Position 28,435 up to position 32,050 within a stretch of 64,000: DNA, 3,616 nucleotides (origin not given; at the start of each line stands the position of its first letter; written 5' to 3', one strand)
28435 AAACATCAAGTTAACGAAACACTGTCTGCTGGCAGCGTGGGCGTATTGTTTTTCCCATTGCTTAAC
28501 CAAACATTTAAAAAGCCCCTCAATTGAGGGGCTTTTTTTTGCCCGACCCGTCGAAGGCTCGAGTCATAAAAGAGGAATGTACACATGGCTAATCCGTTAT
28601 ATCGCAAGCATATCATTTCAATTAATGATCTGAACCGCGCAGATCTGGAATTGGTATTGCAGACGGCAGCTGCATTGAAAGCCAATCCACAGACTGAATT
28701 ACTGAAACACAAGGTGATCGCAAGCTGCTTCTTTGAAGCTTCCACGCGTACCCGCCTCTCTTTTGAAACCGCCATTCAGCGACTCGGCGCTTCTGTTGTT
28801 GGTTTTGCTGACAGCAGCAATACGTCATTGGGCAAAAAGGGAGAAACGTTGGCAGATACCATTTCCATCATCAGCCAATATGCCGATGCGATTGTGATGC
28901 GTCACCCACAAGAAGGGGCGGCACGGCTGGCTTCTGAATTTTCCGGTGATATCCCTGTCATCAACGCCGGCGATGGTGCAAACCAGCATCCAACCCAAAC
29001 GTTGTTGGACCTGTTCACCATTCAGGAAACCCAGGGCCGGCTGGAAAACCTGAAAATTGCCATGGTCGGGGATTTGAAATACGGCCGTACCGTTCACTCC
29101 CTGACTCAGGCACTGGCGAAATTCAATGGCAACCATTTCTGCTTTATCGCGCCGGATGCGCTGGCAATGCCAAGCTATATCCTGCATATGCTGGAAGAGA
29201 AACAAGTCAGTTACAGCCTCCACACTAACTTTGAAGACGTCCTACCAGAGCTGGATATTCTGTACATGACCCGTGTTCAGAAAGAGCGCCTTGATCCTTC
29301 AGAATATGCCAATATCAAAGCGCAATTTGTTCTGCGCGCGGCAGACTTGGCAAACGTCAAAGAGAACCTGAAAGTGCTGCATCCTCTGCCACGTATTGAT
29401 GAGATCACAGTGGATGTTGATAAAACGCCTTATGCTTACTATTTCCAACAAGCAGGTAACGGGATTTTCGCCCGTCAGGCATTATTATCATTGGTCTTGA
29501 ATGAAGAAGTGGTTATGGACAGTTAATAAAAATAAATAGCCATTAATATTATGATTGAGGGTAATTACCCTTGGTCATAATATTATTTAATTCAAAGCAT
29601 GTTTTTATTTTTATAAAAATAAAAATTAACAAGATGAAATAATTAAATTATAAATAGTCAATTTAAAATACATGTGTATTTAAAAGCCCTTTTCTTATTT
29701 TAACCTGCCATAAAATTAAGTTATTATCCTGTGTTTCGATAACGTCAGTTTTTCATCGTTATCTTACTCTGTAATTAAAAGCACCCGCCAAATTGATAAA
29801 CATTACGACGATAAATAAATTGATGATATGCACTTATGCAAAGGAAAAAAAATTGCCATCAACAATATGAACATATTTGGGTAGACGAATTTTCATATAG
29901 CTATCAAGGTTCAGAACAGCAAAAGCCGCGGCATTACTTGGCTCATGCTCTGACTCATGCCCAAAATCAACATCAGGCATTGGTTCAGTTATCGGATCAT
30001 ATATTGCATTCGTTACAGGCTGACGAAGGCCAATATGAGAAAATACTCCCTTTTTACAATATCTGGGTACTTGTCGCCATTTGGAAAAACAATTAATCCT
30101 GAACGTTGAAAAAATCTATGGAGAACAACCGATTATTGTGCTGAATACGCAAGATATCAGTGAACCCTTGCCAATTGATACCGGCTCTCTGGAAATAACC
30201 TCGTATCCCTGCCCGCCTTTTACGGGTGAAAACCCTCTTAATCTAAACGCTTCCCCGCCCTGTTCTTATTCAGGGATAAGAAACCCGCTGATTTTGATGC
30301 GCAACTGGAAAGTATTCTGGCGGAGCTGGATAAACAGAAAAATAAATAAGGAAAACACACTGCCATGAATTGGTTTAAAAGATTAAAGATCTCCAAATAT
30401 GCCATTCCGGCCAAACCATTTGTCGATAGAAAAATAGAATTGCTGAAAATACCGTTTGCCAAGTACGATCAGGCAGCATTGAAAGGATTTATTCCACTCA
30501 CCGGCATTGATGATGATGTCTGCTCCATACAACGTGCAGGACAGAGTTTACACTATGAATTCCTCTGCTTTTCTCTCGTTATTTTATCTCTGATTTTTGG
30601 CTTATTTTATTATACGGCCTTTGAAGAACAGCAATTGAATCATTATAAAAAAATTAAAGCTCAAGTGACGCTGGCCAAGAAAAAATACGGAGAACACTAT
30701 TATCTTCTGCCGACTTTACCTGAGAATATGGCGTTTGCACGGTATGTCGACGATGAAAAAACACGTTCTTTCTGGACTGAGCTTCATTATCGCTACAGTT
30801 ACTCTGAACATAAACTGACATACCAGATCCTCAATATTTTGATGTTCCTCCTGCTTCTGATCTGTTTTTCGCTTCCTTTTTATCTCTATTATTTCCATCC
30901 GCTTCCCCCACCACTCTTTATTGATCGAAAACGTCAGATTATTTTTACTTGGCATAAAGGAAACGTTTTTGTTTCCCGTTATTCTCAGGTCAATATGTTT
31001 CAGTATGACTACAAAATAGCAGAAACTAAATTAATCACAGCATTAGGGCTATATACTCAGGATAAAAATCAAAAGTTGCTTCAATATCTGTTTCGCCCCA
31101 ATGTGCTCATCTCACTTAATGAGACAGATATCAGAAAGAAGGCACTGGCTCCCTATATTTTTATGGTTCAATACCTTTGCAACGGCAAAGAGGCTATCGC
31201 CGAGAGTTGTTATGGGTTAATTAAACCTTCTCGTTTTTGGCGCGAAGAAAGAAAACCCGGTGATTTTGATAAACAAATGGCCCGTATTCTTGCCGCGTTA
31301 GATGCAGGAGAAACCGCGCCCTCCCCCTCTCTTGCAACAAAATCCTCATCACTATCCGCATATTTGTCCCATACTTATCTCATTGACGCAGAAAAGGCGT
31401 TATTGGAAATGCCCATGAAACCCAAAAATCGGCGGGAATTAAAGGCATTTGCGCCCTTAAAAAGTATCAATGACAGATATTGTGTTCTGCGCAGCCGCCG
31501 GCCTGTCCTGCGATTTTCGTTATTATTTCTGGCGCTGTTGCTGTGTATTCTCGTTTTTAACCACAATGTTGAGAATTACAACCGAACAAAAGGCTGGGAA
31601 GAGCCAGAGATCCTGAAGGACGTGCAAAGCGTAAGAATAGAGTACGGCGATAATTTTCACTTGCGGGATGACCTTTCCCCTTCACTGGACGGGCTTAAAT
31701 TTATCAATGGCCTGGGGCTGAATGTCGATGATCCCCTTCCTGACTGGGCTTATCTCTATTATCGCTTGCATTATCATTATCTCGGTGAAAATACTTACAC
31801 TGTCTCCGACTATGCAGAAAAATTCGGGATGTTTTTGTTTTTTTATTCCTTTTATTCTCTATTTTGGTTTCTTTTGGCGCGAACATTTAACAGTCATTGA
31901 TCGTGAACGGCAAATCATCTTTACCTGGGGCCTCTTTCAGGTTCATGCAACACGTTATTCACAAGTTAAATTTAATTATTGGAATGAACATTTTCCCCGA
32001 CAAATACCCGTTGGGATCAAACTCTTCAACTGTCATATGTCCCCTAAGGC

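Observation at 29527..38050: The pyrB-pyrI operon is split by an insertion of about 8.5 kb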

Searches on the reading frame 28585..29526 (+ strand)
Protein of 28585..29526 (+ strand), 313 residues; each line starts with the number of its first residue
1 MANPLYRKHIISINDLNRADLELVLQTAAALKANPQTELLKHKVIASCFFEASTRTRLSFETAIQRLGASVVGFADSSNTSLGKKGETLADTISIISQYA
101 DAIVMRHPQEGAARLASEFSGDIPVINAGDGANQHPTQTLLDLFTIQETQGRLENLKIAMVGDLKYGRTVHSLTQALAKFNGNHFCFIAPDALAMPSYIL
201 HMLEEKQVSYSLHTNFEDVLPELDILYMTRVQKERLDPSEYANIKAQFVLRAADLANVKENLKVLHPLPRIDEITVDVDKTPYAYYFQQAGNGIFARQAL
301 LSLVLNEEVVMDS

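Call 3: search_protein_families(library=ncbifam, proteins=[window:28585-29526:+])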
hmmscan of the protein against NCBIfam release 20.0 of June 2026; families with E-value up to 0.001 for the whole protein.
window:28585-29526:+ (313 aa): 17 families
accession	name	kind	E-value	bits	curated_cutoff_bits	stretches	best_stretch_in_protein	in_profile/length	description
TIGR00670.1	asp_carb_tr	equivalog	9.4e-119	396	236.95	1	8-305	1-303/304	aspartate carbamoyltransferase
NF002032.1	PRK00856.1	equivalog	1.7e-99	332.7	263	1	8-304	1-296/297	aspartate carbamoyltransferase catalytic subunit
NF006046.0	PRK08192.1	equivalog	5.6e-75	252.7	512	1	8-308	7-320/339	aspartate carbamoyltransferase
NF008853.0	PRK11891.1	equivalog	2.6e-69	233.9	560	1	7-306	88-399/430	aspartate carbamoyltransferase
NF001986.0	PRK00779.1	subfamily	1.8e-45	155.4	306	1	7-307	5-306/307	ornithine carbamoyltransferase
TIGR00658.1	orni_carb_tr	equivalog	6.4e-41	140.5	280.85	1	8-305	1-303/304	ornithine carbamoyltransferase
NF009916.0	PRK13376.1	equivalog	1.1e-38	133.1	800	1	44-304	52-332/525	bifunctional aspartate carbamoyltransferase catalytic subunit/aspartate carbamoyltransferase regulatory subunit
NF010387.0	PRK13814.1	equivalog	1.6e-36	125.8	660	1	9-306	7-304/310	aspartate carbamoyltransferase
NF011380.0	PRK14805.1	equivalog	4.4e-32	111.4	421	1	8-306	2-301/302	ornithine carbamoyltransferase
TIGR04384.1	putr_carbamoyl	exception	2.7e-31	108.9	500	1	10-308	2-310/330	putrescine carbamoyltransferase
NF003286.0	PRK04284.1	subfamily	1.3e-23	83.7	515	1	5-204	4-202/332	ornithine carbamoyltransferase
NF003384.0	PRK04523.1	equivalog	1.5e-18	67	288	1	8-156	4-170/336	N-acetylornithine carbamoyltransferase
NF009213.0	PRK12562.1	subfamily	7e-18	65.1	559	1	5-192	4-191/334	ornithine carbamoyltransferase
NF002470.0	PRK01713.1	equivalog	9e-16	58.2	545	1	1-204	1-203/334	ornithine carbamoyltransferase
NF011379.0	PRK14804.1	equivalog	2.1e-11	43.5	373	1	8-302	7-306/311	ornithine carbamoyltransferase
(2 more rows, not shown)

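Call 4: search_protein_families(library=pfam, proteins=[window:28585-29526:+])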
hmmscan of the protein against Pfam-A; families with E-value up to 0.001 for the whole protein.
window:28585-29526:+ (313 aa): 2 families
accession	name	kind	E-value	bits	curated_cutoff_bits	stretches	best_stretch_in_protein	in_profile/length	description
PF02729.26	OTCace_N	-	2.6e-48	164.3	29.9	1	8-148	1-148/148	Aspartate/ornithine carbamoyltransferase, carbamoyl-P binding domain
PF00185.30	OTCace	-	3.5e-28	99.1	29.4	1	155-303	2-156/157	Aspartate/ornithine carbamoyltransferase, Asp/Orn binding domain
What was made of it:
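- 28585..29526 (+): pyrB, aspartate carbamoyltransferase catalytic subunit (313 aa). TIGR00670, 396 bits against a cut-off of 237 (call 3); Pfam OTCace_N and OTCace (call 4).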

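Call 8: find_related_loci(query=window:28585-29526:+, collection=genome_contigs, flank=10000)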
Query window:28585-29526:+ (313 aa) in genome_contigs; peptide patterns used: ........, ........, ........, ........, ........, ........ (x = any residue, [..] = any of these).
600 stretches matched a pattern (row limit reached: there are more); 585 encode a relative of the query (tblastn E <= 1e-3); the best 80 are kept; 80 distinct loci.
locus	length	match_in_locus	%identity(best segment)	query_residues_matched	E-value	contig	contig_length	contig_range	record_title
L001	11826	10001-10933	98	1-311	0e+0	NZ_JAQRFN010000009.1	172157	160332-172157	Xenorhabdus anantnagensis strain XENO-2 RM1_9, whole genome shotgun sequence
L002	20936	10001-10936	96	1-312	0e+0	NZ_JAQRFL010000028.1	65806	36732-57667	Xenorhabdus khoisanae strain SF87 RM10_28, whole genome shotgun sequence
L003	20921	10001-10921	88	1-307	0e+0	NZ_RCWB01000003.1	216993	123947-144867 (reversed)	Photorhabdus caribbeanensis strain HG29 scaffold_0003, whole genome shotgun sequence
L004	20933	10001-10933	85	1-311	0e+0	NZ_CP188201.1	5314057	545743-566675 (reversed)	Serratia proteamaculans isolate CBSDS_009 chromosome, complete genome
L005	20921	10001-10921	88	1-307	0e+0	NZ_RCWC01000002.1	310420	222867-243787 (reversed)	Photorhabdus noenieputensis strain DSM 25462 scaffold_0002, whole genome shotgun sequence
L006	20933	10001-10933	85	1-311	0e+0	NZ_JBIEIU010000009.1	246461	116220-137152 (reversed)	Serratia quinivorans strain W23_MBD1_M1 NODE_9_length_246461_cov_95.342859, whole genome shotgun sequence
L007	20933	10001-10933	84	1-311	0e+0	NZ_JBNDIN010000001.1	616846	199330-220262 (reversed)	Serratia sp. 2723 Ga0501506_01, whole genome shotgun sequence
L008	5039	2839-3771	84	1-311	0e+0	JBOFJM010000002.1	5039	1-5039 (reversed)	MAG: Kluyvera sp. isolate WFFMC_MAG_392 k139_179208_flag=0_multi=4.9318_len=5039, whole genome shotgun sequence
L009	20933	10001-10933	84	1-311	0e+0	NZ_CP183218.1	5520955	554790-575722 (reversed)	Serratia fonticola strain GTA-SR07 chromosome, complete genome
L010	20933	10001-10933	83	1-311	9e-180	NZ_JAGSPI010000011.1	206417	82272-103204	Providencia vermicola strain DSM 17385 Scaffold11, whole genome shotgun sequence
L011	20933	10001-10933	83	1-311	2e-179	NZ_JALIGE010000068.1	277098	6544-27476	Scandinavium hiltneri strain H11S7 NODE_9_length_277098_cov_73.195818, whole genome shotgun sequence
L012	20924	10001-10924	84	1-308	5e-179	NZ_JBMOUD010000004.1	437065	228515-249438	Rouxiella sp. Mn2063 NODE_4_length_437065_cov_91.998018, whole genome shotgun sequence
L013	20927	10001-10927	83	1-309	3e-179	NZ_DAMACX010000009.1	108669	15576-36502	MAG: Pseudescherichia sp. isolate CTOTU48004 NODE_19_length_108669_cov_5.815935, whole genome shotgun sequence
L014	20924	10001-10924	85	1-308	4e-179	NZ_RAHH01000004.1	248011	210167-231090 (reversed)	Rahnella woolbedingensis strain DSM 27399 contig_00004, whole genome shotgun sequence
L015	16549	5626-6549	84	1-308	6e-179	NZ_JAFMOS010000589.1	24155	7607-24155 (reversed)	Rahnella perminowiae strain SL6 NODE_58_length_24155_cov_33.461795, whole genome shotgun sequence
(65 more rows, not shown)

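Call 14: search_protein_families(library=pfam, proteins=[L002:11454-12764:+, L002:12749-16273:+, L002:16274-17233:+, L002:17255-18235:+], max_evalue=1)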
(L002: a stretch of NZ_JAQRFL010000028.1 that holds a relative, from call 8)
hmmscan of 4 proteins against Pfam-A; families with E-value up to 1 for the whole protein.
L002:11454-12764:+ (436 aa): 2 families
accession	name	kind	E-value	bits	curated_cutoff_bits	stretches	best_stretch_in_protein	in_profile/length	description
PF13503.11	DUF4123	-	1e-15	58.4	25.8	1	161-283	1-114/119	Domain of unknown function (DUF4123)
PF05971.18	Methyltransf_10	-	0.14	11.9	23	1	321-374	34-86/299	RNA methyltransferase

L002:12749-16273:+ (1174 aa): 2 families
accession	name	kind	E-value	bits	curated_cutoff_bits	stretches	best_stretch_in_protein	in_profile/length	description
PF20249.3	VasX_N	-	4.8e-25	88.9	27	1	34-194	6-152/156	VasX toxin N-terminal region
PF02318.22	FYVE_2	-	0.1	13.2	27.2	1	1061-1086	13-38/118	FYVE-type zinc finger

L002:16274-17233:+ (319 aa): 0 families

L002:17255-18235:+ (326 aa): 0 families

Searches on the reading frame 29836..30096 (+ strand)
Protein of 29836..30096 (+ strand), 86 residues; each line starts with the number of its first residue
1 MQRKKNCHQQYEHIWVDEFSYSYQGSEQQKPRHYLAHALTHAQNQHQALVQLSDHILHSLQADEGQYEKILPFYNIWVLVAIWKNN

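Call 3: search_protein_families(library=ncbifam, proteins=[window:29836-30096:+])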
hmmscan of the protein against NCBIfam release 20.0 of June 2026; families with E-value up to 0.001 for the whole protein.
window:29836-30096:+ (86 aa): 0 families

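Call 4: search_protein_families(library=pfam, proteins=[window:29836-30096:+])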
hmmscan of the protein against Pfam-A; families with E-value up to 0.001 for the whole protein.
window:29836-30096:+ (86 aa): 0 families

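Call 14: search_protein_families(library=pfam, proteins=[window:29836-30096:+], max_evalue=1)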
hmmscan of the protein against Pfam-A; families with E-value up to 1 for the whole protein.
window:29836-30096:+ (86 aa): 0 families

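Call 54: search_protein_families(library=pfam, proteins=[P0135, P0148], max_evalue=10)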
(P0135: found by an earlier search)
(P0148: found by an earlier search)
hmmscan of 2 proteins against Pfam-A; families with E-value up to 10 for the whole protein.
P0135 (649 aa): 0 families

P0148 (187 aa): 0 families

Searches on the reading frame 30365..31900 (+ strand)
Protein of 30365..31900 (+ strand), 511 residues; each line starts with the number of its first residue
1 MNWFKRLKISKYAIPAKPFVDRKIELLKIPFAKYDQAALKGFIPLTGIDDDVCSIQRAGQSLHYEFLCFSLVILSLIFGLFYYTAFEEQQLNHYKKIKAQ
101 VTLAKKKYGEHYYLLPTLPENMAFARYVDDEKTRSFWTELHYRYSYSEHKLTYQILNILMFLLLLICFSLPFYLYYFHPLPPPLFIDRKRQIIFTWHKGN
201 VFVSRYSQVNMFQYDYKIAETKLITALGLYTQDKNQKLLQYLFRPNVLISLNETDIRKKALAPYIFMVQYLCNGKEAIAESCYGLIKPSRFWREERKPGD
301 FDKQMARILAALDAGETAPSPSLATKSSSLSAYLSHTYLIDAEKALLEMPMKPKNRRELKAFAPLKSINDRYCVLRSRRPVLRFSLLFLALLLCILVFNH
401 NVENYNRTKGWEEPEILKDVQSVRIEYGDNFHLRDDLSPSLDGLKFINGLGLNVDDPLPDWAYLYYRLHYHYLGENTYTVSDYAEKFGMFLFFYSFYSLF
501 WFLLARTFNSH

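Call 3: search_protein_families(library=ncbifam, proteins=[window:30365-31900:+])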
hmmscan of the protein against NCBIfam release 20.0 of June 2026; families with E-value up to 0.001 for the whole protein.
window:30365-31900:+ (511 aa): 0 families

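Call 4: search_protein_families(library=pfam, proteins=[window:30365-31900:+])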
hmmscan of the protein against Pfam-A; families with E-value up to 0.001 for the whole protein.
window:30365-31900:+ (511 aa): 0 families

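Call 14: search_protein_families(library=pfam, proteins=[window:30365-31900:+], max_evalue=1)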
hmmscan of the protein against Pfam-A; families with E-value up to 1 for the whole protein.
window:30365-31900:+ (511 aa): 0 families

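Call 54: search_protein_families(library=pfam, proteins=[P0135, P0148], max_evalue=10)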
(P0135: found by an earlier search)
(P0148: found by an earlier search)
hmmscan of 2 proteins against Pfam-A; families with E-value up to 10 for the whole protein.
P0135 (649 aa): 0 families

P0148 (187 aa): 0 families
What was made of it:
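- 30365..32315 (+): Two tandem candidate VasX-immunity units, about 320 aa with 2 TM segments each. They are fused into one reading frame in X. szentirmaii strain M (649 aa). Here a frameshift near 31835 gives ORFs 30365-31900 (511 aa) and 31722-32315 (197 aa). No Pfam family matched (calls 14, 54).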
